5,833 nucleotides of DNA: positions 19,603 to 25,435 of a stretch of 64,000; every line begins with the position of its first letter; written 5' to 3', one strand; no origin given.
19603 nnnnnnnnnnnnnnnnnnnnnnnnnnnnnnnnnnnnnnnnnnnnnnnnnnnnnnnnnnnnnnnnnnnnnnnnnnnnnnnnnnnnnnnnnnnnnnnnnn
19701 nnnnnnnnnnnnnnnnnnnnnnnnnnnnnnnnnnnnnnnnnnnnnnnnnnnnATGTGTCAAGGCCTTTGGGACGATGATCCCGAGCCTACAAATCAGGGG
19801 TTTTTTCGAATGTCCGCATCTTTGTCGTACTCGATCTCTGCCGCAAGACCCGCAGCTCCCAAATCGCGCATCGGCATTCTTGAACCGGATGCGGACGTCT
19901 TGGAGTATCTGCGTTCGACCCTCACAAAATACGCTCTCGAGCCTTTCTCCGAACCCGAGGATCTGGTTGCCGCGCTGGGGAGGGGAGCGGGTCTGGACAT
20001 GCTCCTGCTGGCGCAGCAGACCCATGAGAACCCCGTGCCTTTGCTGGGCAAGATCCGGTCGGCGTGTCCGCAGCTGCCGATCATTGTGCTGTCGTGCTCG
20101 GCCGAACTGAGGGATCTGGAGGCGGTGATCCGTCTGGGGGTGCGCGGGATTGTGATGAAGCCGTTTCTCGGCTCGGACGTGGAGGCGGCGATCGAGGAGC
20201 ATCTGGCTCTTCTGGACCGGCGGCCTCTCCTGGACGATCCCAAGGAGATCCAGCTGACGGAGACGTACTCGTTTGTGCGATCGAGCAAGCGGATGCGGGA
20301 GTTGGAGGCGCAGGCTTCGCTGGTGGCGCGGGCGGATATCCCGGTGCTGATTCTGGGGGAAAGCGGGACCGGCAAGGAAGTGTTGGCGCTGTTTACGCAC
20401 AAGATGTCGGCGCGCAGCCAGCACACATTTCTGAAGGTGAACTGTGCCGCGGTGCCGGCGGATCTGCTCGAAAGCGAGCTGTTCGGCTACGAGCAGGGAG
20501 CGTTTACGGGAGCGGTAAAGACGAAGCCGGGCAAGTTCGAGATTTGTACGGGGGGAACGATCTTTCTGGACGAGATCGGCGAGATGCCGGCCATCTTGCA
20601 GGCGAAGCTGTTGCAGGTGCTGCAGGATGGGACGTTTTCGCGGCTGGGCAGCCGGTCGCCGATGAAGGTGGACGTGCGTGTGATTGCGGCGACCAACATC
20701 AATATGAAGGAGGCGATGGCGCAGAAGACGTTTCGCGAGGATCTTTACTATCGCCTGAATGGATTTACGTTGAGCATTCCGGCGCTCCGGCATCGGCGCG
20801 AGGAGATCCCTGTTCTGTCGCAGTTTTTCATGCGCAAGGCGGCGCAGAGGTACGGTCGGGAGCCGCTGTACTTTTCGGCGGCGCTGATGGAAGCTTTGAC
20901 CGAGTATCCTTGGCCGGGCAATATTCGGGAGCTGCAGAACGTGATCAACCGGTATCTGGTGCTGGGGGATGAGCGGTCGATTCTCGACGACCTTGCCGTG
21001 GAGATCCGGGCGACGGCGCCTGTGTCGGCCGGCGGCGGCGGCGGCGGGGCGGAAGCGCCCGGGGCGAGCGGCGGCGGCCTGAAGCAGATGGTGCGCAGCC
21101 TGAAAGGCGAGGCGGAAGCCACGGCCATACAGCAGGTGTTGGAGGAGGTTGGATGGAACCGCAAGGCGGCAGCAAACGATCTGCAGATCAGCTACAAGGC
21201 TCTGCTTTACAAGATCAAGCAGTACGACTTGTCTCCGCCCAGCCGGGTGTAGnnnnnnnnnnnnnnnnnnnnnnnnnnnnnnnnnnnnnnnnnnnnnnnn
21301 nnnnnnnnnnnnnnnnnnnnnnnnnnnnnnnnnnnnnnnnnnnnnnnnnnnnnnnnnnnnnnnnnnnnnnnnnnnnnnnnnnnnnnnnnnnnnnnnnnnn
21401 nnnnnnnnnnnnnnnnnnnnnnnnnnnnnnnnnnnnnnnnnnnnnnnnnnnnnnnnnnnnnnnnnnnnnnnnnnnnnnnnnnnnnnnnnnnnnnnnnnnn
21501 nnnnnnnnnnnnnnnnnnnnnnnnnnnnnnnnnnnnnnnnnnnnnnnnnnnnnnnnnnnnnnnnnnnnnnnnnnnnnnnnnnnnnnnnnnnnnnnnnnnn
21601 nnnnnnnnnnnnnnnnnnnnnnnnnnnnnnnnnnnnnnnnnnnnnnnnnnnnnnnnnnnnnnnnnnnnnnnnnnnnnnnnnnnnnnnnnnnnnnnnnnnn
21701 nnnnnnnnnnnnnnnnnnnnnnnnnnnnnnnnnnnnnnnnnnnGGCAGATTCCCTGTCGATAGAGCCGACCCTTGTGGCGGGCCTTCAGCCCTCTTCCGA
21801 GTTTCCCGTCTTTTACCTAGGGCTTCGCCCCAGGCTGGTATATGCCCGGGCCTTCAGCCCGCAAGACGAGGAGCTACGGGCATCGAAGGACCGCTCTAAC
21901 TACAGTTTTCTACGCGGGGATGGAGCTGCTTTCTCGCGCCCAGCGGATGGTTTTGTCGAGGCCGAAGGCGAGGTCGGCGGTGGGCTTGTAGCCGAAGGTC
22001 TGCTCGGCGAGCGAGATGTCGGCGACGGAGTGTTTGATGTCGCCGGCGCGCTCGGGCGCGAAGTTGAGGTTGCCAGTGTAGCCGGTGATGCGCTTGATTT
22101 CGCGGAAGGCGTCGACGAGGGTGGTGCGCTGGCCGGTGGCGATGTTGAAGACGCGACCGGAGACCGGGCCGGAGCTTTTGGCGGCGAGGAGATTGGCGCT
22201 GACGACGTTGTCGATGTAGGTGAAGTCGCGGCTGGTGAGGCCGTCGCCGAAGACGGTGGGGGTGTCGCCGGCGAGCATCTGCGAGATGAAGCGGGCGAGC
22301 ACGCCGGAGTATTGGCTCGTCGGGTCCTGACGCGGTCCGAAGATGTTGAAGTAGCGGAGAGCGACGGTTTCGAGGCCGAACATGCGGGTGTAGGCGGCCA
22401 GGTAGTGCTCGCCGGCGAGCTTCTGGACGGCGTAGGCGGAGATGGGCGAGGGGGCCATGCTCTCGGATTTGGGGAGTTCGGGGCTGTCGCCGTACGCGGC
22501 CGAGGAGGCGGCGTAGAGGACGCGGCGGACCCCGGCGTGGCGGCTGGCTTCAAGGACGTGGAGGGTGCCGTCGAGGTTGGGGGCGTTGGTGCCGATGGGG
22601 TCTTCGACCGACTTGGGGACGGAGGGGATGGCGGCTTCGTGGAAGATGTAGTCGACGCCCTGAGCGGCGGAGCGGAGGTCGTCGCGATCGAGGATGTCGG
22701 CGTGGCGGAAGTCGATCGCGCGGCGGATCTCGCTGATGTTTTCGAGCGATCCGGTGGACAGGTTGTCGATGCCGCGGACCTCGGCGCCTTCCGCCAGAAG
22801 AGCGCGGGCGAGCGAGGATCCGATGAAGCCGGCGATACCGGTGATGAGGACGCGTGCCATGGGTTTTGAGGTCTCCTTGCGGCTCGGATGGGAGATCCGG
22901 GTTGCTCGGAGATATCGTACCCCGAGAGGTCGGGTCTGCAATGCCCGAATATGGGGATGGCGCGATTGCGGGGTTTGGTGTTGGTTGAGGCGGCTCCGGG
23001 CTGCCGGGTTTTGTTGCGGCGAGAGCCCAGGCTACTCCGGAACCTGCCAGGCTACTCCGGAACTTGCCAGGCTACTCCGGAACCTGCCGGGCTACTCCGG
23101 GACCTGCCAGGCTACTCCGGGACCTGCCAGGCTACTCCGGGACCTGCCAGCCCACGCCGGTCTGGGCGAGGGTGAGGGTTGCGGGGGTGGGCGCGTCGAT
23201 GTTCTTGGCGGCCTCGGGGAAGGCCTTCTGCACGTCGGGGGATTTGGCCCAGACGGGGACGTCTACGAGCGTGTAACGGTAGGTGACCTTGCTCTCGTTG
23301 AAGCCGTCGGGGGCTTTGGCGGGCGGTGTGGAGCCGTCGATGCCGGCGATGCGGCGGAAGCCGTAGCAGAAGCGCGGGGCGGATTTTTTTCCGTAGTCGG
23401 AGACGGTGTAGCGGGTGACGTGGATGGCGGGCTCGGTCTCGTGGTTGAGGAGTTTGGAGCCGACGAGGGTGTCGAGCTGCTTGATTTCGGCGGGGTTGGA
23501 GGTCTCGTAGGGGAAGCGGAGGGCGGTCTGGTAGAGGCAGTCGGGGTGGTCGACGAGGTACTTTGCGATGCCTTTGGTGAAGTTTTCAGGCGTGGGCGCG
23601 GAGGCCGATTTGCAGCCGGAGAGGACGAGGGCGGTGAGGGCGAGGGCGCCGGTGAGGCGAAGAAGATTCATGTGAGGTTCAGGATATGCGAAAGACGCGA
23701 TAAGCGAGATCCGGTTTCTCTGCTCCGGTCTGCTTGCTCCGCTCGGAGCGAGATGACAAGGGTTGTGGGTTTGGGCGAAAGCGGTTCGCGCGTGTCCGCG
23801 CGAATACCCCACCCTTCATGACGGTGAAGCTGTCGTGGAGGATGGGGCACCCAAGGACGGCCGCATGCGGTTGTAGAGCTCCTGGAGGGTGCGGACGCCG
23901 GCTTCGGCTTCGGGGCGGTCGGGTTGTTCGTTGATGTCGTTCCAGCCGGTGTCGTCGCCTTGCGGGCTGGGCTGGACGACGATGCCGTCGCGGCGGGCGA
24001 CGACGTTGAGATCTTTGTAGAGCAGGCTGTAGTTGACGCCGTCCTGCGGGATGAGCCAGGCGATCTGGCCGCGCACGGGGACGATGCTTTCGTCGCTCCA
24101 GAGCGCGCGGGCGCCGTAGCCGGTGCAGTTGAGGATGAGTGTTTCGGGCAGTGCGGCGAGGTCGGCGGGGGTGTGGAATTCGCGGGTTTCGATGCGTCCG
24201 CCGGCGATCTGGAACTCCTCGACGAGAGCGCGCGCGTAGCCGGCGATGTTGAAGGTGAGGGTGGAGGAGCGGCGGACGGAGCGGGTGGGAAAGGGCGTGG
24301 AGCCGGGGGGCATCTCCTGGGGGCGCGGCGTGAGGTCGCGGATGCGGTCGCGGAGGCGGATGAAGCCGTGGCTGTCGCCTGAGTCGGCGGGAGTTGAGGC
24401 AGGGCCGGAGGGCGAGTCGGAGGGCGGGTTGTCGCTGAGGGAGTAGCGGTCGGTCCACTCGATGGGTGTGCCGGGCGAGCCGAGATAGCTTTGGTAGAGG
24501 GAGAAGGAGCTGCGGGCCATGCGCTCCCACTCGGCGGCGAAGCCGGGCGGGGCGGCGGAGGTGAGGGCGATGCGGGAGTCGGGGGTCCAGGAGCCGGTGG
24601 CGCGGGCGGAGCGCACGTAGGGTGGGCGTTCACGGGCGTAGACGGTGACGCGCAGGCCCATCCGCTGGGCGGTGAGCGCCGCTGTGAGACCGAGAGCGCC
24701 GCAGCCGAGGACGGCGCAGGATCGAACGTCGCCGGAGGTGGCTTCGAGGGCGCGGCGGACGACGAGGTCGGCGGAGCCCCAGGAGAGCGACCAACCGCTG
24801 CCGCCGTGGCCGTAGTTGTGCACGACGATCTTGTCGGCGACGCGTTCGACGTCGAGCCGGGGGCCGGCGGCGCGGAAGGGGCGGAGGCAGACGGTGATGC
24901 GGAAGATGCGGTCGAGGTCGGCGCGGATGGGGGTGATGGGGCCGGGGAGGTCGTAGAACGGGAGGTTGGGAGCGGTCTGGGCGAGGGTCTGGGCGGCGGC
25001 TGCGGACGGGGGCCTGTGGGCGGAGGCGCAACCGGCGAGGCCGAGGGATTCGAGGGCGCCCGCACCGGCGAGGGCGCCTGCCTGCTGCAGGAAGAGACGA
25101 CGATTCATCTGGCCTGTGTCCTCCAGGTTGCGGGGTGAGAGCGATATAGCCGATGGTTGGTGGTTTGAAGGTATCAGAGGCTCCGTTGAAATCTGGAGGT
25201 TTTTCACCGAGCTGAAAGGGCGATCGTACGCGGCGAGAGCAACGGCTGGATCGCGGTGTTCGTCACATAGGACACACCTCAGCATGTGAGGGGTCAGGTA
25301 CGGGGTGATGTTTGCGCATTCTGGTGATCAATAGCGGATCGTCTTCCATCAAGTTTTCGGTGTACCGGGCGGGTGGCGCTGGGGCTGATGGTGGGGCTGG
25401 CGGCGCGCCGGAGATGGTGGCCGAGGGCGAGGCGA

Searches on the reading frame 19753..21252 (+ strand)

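Call 73: search_protein_families(library=pfam, proteins=[window:19753-21252:+], max_evalue=0.00001)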
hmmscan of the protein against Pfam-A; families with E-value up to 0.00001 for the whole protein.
window:19753-21252:+ (499 aa): 5 families
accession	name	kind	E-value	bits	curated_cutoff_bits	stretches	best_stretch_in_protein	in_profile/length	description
PF00158.32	Sigma54_activat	-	1.2e-66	224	20.2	1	176-340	3-167/168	Sigma-54 interaction domain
PF25601.1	AAA_lid_14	-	1.4e-20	73.3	27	1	346-422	1-78/87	AAA+ ATPase lid domain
PF14532.12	Sigma54_activ_2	-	3.9e-18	66.5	25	1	177-345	3-138/138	Sigma-54 interaction domain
PF02954.25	HTH_8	-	1e-09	38.4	22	1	453-491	4-42/42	Bacterial regulatory protein, Fis family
PF07728.20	AAA_5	-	8e-08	32.8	22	1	197-321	1-128/139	AAA domain (dynein-related subfamily)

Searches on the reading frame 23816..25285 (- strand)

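Call 73: search_protein_families(library=pfam, proteins=[window:23816-25285:-], max_evalue=0.00001)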
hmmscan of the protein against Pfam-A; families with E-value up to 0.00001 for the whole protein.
window:23816-25285:- (489 aa): 1 family
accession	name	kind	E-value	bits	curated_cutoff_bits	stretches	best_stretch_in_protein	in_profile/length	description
PF01266.30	DAO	-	1.5e-22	81.1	27.9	1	191-478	3-300/353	FAD dependent oxidoreductase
